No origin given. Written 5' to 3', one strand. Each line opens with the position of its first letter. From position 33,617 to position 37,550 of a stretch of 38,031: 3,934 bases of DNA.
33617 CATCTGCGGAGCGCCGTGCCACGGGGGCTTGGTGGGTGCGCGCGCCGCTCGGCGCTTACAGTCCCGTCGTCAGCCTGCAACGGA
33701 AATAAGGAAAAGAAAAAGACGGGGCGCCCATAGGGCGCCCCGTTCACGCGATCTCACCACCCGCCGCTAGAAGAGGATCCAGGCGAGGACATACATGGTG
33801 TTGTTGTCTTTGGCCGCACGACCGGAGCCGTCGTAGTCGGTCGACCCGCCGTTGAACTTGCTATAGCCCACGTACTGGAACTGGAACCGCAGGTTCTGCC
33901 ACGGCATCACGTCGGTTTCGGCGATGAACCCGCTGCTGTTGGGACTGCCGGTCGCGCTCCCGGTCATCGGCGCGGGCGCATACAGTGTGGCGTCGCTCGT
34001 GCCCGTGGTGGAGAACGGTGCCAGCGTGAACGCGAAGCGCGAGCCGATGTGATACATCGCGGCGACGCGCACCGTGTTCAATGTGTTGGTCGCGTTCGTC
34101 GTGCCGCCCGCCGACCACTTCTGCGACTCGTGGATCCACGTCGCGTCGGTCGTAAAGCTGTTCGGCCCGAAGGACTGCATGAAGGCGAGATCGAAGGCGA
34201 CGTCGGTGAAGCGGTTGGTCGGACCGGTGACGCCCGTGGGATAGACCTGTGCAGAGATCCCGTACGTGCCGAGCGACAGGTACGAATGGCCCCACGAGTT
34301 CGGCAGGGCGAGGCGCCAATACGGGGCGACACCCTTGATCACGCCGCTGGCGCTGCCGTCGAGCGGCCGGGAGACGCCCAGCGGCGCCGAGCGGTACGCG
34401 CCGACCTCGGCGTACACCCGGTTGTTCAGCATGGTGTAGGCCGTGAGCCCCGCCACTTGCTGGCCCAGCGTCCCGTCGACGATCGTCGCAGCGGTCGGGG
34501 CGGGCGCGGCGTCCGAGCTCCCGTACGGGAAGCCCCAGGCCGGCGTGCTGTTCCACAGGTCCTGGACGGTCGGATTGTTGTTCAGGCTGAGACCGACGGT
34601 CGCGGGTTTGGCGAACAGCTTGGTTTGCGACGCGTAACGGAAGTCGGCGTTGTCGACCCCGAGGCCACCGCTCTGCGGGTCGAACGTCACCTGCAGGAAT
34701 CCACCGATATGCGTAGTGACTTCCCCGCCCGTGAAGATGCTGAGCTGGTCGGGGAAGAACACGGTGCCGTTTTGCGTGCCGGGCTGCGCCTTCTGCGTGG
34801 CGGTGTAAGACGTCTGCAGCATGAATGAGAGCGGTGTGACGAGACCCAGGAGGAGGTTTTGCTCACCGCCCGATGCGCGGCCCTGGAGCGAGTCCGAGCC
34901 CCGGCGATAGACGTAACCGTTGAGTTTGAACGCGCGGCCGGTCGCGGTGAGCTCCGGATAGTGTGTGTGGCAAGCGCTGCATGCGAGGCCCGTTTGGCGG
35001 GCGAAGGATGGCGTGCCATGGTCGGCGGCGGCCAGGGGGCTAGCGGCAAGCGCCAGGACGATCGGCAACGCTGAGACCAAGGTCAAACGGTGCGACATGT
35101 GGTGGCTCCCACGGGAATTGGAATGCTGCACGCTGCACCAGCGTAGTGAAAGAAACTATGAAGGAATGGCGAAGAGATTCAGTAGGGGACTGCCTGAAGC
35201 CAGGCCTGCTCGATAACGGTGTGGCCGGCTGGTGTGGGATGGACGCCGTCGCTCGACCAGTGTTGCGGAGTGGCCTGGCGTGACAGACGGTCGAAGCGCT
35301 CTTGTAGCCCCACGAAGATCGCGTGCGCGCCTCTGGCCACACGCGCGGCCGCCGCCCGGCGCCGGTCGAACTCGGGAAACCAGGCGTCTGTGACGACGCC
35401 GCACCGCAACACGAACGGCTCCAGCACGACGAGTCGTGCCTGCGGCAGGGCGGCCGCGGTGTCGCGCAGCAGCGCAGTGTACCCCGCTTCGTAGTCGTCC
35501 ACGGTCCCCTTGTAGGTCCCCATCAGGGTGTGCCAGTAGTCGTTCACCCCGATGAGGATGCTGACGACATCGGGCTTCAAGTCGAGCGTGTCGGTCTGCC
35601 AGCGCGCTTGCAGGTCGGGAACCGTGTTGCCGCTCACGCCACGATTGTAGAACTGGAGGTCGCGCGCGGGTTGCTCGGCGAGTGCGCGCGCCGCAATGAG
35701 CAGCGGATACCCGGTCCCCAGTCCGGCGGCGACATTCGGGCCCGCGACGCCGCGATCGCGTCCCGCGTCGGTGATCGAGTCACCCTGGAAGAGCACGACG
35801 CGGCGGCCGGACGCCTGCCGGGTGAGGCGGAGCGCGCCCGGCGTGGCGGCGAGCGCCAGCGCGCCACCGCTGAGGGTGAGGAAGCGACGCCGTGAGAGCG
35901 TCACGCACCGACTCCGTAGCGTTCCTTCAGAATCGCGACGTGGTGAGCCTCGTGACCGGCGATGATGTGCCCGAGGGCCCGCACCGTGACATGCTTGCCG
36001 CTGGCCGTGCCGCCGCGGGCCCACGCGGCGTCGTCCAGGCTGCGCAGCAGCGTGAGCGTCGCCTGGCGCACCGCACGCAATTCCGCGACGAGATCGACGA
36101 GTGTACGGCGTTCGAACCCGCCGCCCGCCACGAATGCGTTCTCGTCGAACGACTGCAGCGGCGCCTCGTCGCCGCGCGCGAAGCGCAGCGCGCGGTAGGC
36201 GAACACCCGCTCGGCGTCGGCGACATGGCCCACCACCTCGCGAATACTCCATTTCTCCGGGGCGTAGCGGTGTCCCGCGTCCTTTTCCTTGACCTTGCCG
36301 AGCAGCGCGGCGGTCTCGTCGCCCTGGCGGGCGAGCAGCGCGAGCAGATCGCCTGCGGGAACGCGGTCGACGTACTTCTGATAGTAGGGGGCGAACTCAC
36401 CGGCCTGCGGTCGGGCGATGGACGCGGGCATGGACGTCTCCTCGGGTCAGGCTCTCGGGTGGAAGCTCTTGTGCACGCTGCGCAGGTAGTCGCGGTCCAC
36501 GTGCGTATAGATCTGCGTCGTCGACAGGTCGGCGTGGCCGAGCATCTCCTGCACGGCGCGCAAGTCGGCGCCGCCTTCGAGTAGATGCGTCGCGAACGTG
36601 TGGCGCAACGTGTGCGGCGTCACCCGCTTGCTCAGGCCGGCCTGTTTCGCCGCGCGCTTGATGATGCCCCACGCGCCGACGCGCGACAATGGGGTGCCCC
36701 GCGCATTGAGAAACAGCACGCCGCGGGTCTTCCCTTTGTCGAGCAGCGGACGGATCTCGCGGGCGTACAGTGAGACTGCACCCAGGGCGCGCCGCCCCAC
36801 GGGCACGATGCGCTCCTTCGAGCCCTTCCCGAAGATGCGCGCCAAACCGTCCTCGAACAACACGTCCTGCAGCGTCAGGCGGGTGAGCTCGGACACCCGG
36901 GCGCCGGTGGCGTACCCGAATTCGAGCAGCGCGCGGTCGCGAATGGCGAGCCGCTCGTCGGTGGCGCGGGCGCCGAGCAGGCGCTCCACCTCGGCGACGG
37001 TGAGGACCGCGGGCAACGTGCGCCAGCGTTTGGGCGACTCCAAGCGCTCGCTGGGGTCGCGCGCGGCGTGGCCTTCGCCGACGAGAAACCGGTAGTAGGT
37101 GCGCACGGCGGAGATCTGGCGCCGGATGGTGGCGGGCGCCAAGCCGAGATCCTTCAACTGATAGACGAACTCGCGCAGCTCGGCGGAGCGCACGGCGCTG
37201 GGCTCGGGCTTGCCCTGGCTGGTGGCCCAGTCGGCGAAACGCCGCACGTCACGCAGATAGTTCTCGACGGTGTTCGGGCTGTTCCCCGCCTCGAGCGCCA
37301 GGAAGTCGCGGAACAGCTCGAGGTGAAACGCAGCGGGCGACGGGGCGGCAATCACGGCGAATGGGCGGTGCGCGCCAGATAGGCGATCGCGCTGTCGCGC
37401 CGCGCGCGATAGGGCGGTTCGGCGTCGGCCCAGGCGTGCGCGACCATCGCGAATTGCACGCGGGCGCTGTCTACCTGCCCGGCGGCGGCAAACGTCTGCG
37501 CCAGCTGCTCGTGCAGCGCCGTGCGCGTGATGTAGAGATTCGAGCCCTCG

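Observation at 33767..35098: Monocistronic fused monoheme cytochrome / outer-membrane beta-barrel candidate (Cyc2/Cyt572-like architecture)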

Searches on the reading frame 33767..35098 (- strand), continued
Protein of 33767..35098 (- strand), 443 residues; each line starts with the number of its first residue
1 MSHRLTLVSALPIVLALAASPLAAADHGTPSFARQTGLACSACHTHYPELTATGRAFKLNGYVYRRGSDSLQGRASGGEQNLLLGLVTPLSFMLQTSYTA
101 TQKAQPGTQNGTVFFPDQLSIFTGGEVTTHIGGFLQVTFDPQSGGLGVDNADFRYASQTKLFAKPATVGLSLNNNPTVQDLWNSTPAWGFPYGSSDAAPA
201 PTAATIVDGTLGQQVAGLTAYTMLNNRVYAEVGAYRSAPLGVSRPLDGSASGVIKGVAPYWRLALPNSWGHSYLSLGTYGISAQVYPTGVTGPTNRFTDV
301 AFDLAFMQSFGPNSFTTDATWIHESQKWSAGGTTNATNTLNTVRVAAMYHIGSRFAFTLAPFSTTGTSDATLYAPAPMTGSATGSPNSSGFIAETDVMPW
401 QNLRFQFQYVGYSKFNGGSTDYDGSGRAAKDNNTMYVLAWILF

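Call 51: list_cluster_members(proteins=[P0001, P0006, P0011, P0030, P0041, P0054, P0083, P0102, P0108, P0121])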
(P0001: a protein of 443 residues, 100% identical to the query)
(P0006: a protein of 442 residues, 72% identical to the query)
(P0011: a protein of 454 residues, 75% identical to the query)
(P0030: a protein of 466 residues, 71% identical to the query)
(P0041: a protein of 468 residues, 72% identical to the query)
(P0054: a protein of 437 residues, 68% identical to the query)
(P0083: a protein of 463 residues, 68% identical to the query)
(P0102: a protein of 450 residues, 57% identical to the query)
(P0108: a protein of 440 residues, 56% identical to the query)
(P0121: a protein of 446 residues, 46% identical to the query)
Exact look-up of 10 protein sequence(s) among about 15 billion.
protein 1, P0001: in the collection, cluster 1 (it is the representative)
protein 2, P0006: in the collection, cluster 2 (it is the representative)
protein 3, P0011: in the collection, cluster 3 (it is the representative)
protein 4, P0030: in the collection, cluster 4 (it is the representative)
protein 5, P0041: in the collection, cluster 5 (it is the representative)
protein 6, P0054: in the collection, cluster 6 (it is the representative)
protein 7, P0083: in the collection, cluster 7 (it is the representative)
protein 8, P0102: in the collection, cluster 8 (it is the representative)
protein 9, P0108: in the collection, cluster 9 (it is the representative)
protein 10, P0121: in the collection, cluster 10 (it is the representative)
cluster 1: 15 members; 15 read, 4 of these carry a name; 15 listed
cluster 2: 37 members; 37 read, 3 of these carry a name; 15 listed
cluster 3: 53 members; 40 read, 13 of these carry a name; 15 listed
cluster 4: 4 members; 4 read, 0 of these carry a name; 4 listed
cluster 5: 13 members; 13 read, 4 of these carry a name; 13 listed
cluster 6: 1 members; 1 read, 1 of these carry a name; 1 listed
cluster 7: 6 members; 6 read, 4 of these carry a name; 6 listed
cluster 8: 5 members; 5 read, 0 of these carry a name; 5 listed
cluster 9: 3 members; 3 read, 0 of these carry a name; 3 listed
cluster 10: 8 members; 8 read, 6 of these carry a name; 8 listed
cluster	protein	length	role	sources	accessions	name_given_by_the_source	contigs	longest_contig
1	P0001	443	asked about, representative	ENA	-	-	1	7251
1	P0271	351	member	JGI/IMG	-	hypothetical protein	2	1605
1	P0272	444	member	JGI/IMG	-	hypothetical protein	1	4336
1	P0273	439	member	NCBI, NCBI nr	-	-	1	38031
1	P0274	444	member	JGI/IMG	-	hypothetical protein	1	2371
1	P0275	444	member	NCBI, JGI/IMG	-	hypothetical protein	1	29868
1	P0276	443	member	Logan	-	-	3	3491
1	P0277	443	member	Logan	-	-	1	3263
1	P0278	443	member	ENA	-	-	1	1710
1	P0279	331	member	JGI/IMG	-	-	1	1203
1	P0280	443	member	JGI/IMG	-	-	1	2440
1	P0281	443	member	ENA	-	-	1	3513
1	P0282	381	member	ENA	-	-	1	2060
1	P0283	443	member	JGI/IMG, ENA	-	-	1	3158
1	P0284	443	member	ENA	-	-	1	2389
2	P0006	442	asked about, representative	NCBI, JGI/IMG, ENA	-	-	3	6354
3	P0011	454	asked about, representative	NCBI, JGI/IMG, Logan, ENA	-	-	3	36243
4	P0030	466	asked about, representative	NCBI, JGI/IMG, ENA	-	-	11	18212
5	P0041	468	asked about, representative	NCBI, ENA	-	-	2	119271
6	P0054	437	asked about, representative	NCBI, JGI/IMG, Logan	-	hypothetical protein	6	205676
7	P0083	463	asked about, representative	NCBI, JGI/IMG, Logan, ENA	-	hypothetical protein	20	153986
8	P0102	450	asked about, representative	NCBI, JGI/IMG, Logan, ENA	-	-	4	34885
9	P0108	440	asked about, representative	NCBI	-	-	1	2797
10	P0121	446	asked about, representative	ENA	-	-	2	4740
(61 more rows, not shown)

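Call 54: find_encoding_contigs(protein=P0003, flank=3000, max_places=2)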
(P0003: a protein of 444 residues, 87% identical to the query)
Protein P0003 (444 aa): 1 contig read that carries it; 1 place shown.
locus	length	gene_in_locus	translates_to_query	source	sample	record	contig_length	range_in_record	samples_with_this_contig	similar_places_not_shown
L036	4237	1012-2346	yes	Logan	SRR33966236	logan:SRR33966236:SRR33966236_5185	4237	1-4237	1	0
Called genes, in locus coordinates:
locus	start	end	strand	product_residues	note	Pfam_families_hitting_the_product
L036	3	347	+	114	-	?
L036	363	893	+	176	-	PF04978:MST (weak), PF11716:MDMPI_N (weak), PF12867:DinB_2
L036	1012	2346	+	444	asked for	-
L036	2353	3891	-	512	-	PF06762:LMF1, PF25179:LMF1_C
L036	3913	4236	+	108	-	?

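Call 55: find_encoding_contigs(protein=P0098, flank=4000, max_places=1)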
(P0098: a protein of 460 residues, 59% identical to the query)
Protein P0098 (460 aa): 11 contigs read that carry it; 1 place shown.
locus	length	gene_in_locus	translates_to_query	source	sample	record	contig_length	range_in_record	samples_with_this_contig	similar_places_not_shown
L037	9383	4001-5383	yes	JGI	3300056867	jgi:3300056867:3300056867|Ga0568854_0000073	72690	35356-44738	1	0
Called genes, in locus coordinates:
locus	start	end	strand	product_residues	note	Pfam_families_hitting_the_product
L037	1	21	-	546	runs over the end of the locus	PF02517:Rce1-like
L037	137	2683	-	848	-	PF06452:CBM9_1, PF19313:DUF5916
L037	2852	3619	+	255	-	PF02276:CytoC_RC, PF13432:TPR_16 (faint)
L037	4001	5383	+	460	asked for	-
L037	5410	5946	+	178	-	PF06525:SoxE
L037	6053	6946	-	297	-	-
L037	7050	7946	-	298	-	PF04185:Phosphoesterase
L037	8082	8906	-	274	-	PF01149:Fapy_DNA_glyco (weak), PF06831:H2TH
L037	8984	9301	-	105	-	-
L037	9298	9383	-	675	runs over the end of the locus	PF01433:Peptidase_M1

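Call 56: find_encoding_contigs(protein=P0102, flank=4000, max_places=1)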
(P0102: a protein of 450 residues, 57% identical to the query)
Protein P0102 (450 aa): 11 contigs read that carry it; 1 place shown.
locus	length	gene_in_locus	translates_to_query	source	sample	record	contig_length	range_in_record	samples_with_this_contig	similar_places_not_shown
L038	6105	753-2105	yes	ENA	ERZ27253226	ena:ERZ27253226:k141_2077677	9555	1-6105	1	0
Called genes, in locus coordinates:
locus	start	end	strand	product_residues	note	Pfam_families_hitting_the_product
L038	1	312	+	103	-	?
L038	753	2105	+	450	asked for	-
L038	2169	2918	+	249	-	PF13620:CarboxypepD_reg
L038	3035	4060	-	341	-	PF00274:Glycolytic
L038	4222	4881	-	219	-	PF13505:OMP_b-brl (faint)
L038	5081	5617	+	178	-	PF07813:LTXXQ (weak)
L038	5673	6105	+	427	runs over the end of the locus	PF13185:GAF_2, PF01590:GAF, PF00512:HisKA, PF13581:HATPase_c_2 (faint), PF02518:HATPase_c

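Call 57: find_encoding_contigs(protein=P0114, flank=4000, max_places=1)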
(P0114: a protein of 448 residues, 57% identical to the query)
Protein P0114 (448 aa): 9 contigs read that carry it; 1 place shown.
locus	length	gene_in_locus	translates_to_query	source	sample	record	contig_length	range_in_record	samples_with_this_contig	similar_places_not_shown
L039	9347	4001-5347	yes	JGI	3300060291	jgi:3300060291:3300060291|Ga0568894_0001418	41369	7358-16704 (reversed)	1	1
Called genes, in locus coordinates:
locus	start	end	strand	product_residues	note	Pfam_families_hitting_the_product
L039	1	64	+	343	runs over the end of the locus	-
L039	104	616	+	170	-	PF05163:DinB (weak), PF12867:DinB_2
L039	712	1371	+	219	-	PF04542:Sigma70_r2, PF08281:Sigma70_r4_2, PF04545:Sigma70_r4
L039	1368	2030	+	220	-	PF02922:CBM_48, PF16561:AMPK1_CBM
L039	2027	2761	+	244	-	-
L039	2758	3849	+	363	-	PF16561:AMPK1_CBM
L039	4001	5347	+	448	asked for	-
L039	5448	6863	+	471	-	PF04389:Peptidase_M28, PF01546:Peptidase_M20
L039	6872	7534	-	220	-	-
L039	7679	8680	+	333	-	PF10017:Methyltransf_33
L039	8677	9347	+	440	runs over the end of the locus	PF12867:DinB_2, PF03781:FGE-sulfatase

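Call 68: predict_structure(alignment_id=A2)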
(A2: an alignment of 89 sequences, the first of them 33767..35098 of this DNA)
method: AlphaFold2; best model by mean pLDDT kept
length: 443 residues; sequences in the alignment: 89
mean_pLDDT: 85.5   pTM: 0.83
mean pLDDT of the five models: 85.5, 85.0, 84.7, 83.2, 81.5
residues with pLDDT >= 90: 279; 70-90: 91; 50-70: 36; < 50: 37
segments of 3 or more residues with pLDDT < 50: 24-33, 36-38, 66-86
pLDDT, mean of each block of 10 residues (from residue 1): 59 72 42 50 66 82 58 42 49 92 95 93 83 89 87 94 96 84 68 88 91 93 95 95 90 96 94 93 97 98 93 92 98 97 95 93 98 95 98 94 92 98 97 97 83
secondary structure, 60 per line:
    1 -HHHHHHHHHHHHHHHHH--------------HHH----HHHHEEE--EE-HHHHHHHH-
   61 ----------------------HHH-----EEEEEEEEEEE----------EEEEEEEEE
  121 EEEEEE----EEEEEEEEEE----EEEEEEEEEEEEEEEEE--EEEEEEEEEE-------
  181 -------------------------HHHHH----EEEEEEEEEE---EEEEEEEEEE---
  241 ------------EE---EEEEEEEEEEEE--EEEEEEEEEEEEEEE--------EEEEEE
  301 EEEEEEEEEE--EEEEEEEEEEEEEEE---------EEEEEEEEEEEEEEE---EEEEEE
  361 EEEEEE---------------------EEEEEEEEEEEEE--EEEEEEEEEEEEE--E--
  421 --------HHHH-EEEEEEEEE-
elements in order: H2-18 H40-43 E44-46 H52-59 E91-101 E112-126 E131-140 E145-161 E164-173 H206-210 E215-224 E228-237 E258-269 E272-286 E295-310 E313-327 E337-351 E355-366 E388-400 E403-415 H429-432 E434-442

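Call 71: fold_search(model_id=the predicted structure, library=pdb)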
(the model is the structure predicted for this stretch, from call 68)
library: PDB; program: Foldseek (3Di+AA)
matches with E <= 10: 940; with E <= 0.001: 237
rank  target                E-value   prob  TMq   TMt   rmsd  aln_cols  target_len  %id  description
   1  6ehe                  3.5e-09  1.00  0.43  0.60   7.3       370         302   10  OmpTdeltaL8 (loop L8 deletion mutant of OmpT), an outer membrane protein of Vibrio cholerae (released 2018-04-25)
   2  6ehd                  6.9e-09  1.00  0.42  0.54   8.8       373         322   10  OmpT (in-vitro folded), an outer membrane protein of Vibrio cholerae (released 2018-04-25)
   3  7eqm_A                1.6e-08  1.00  0.48  0.61   6.7       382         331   13  Apo Truncated VhChiP (Delta 1-19) (released 2022-08-10)
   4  6eus_A                2.0e-08  1.00  0.44  0.55   8.0       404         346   13  Crystal structure of the outer membrane channel DcaP of Acinetobacter baumannii (released 2018-11-14)
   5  2fgq                  3.4e-08  1.00  0.49  0.63   6.5       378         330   13  High resolution X-ray structure of Omp32 in complex with malate (released 2006-01-31)
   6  5oyk                  3.4e-08  1.00  0.43  0.56   8.0       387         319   10  Outer-membrane expressed OmpT of Vibrio cholerae (released 2018-04-25)
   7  7acg                  5.5e-08  1.00  0.43  0.42   9.8       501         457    8  In meso structure of the alginate exporter, AlgE, from Pseudomonas aeruginosa in 9.8 monoacylglycerol (released 2020-12-16)
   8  7de8                  6.4e-08  1.00  0.38  0.46   9.8       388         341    9  Crystal Structure of outer membrane protein PorB with G103K mutations from Neisseria meningitidis W135 (released 2021-03-31)
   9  4d65_A                6.8e-08  1.00  0.46  0.57  11.4       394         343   13  Structure of porin Omp-Pst2 from P. stuartii; the asymmetric unit contains a dimer of trimers. (released 2016-03-09)
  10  5mdo_A                8.4e-08  1.00  0.47  0.58   6.8       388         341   12  Crystal structure of in vitro folded Chitoporin VhChip from Vibrio harveyi (crystal form I) (released 2017-12-20)
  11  8wv0_A                1.2e-07  1.00  0.47  0.59   6.8       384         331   13  Outer membrane porin of Burkholderia pseudomallei (BpsOmp38) (released 2024-10-30)
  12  4afk                  1.2e-07  1.00  0.42  0.43   9.6       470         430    6  In meso structure of alginate transporter, AlgE, from Pseudomonas aeruginosa, PAO1 (released 2013-02-06)
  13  4azl_B                1.2e-07  1.00  0.40  0.42   9.8       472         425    7  In meso structure of alginate transporter, AlgE, from Pseudomoas aeruginosa, PAO1, crystal form 2. (released 2013-07-03)
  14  5mdq_A                1.5e-07  1.00  0.47  0.57   7.1       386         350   11  Crystal structure of outer membrane expressed Chitoporin VhChip from Vibrio harveyi (released 2017-12-20)
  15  6ehf                  1.6e-07  1.00  0.44  0.57   8.1       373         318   11  OmpT (in-vitro folded), an outer membrane protein Vibrio cholerae (trimer form) (released 2018-04-25)
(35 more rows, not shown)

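Call 74: find_related_loci(query=A1, collection=metagenome_contigs, flank=4000)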
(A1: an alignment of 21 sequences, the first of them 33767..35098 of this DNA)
Query A1 (443 aa) in metagenome_contigs; peptide patterns used: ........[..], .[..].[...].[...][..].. (x = any residue, [..] = any of these).
600 stretches matched a pattern (row limit reached: there are more); 572 encode a relative of the query (tblastn E <= 1e-3); the best 80 are kept; 80 distinct loci.
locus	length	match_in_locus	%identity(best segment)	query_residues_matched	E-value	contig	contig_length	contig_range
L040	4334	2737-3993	73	24-443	0e+0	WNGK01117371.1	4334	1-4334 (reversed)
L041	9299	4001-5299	71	10-443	0e+0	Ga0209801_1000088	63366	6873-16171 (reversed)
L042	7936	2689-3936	74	27-443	0e+0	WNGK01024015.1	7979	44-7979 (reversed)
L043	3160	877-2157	72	16-443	0e+0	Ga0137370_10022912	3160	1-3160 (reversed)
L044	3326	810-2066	73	24-443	0e+0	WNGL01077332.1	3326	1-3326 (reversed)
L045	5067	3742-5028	71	14-443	0e+0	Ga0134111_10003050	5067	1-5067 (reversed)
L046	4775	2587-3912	73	1-443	0e+0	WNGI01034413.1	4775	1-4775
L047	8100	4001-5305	71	9-443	0e+0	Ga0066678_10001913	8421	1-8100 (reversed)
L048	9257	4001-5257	73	24-443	0e+0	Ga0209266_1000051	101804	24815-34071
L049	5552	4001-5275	70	18-443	0e+0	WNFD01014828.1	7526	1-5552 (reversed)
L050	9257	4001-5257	72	24-443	0e+0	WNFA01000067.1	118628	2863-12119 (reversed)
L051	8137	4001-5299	71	10-443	0e+0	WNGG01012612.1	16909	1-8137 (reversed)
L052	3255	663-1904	72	29-443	0e+0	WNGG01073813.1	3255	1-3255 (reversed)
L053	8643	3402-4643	72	29-443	0e+0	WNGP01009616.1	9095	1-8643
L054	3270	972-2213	72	29-443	0e+0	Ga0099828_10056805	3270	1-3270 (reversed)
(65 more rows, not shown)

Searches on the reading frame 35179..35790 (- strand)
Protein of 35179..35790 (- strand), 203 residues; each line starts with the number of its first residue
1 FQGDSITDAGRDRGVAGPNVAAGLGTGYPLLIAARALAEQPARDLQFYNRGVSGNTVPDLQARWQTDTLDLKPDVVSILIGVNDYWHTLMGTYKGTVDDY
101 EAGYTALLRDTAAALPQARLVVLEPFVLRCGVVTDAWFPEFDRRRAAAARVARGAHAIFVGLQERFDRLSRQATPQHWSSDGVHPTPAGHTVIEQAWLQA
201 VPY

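Call 13: search_protein_families(library=pfam, proteins=[window:35179-35790:-], max_evalue=0.001)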
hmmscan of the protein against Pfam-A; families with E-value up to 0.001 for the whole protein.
window:35179-35790:- (203 aa): 3 families
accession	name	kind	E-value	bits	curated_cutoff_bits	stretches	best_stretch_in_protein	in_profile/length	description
PF13472.12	Lipase_GDSL_2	-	7.4e-25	88.9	32.9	1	3-191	3-177/178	GDSL-like Lipase/Acylhydrolase family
PF00657.28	Lipase_GDSL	-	3.8e-13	50.5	23.6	1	3-193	5-204/208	GDSL-like Lipase/Acylhydrolase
PF04311.20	DUF459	-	0.00012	22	27.2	0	50-198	37-195/197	Protein of unknown function (DUF459)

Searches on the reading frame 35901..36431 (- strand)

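Call 13: search_protein_families(library=pfam, proteins=[window:35901-36431:-], max_evalue=0.001)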
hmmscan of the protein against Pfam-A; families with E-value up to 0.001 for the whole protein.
window:35901-36431:- (176 aa): 3 families
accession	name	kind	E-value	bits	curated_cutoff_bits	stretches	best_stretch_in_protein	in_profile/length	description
PF12867.12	DinB_2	-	6.2e-24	85.3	24.8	1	33-167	2-127/128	DinB superfamily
PF04978.18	MST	-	3.3e-07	31.3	27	1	29-164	2-136/149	Mycothiol-S-transferase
PF11716.13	MDMPI_N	-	1.5e-06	29.4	24.2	1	34-161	2-133/140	Mycothiol maleylpyruvate isomerase N-terminal domain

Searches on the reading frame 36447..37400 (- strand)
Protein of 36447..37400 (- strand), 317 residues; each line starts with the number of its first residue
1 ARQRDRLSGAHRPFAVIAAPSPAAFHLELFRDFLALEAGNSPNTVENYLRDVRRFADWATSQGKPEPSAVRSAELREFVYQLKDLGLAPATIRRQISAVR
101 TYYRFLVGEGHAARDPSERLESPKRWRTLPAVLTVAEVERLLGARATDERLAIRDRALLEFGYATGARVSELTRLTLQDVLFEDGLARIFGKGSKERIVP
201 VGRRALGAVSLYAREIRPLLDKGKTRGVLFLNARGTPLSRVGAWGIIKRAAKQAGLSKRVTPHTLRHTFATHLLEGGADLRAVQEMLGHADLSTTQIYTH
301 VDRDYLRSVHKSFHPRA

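Call 13: search_protein_families(library=pfam, proteins=[window:36447-37400:-], max_evalue=0.001)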
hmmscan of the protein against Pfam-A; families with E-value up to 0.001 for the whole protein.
window:36447-37400:- (317 aa): 3 families
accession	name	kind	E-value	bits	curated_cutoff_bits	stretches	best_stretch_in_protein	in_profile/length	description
PF00589.27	Phage_integrase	-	2.4e-49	167.8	27.1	1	132-302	2-169/172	Phage integrase family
PF02899.23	Phage_int_SAM_1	-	3.1e-18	66.3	22.3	1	27-110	1-83/83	Phage integrase, N-terminal SAM-like domain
PF13495.12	Phage_int_SAM_4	-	1.7e-08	35.2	27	1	30-108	5-80/85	Phage integrase, N-terminal SAM-like domain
